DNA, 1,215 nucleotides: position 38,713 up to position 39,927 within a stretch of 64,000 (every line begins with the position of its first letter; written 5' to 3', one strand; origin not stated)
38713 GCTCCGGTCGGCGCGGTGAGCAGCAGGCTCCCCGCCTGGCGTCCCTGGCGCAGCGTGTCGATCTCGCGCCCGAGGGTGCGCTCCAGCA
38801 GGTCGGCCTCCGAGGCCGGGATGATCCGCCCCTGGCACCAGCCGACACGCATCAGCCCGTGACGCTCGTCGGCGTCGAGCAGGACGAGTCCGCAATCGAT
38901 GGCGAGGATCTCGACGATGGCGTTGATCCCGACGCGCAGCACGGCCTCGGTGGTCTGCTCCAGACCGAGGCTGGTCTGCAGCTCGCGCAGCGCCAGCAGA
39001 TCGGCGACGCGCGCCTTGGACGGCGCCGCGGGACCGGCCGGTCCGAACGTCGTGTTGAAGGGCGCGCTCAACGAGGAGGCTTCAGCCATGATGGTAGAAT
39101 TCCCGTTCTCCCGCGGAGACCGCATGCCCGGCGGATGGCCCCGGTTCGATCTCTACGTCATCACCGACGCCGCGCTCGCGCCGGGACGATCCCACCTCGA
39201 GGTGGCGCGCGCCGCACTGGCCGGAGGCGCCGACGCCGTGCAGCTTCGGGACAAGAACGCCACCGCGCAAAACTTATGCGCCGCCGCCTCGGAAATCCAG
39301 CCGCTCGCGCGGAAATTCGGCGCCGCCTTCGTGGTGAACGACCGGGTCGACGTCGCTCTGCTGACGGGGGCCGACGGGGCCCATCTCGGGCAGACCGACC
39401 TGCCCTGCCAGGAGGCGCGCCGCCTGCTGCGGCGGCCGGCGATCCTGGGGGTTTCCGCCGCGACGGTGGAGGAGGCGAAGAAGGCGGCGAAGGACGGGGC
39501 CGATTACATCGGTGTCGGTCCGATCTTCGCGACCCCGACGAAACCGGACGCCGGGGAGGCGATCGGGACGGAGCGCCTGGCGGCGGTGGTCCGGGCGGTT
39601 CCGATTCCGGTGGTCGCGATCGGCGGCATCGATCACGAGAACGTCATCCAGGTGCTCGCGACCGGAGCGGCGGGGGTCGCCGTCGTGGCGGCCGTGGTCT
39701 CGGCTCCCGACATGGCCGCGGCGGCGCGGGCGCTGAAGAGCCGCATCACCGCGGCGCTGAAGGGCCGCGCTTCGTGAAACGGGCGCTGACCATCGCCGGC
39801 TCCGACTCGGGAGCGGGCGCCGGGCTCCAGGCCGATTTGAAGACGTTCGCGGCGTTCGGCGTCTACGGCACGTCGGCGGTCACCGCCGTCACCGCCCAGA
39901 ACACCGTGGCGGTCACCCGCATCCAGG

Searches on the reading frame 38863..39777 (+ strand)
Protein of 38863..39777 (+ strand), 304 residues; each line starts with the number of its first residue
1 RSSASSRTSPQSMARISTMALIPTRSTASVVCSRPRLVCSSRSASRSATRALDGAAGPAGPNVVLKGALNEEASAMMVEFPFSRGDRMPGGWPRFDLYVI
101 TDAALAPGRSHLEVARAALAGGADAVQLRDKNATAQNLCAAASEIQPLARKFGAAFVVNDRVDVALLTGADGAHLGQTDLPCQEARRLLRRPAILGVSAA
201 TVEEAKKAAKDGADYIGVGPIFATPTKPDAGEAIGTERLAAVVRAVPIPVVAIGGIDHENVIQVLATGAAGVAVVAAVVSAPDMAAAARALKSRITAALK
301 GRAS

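Call 80: search_protein_families(library=pfam, proteins=[window:38863-39777:+], max_evalue=0.001)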
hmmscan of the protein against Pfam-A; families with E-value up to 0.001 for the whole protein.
window:38863-39777:+ (304 aa): 2 families
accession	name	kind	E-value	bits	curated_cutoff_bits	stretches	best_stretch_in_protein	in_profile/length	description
PF02581.23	TMP-TENI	-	2.3e-64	216.5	27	1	97-278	1-180/180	Thiamine monophosphate synthase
PF03060.21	NMO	-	1e-07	32.1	28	1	142-296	84-242/331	Nitronate monooxygenase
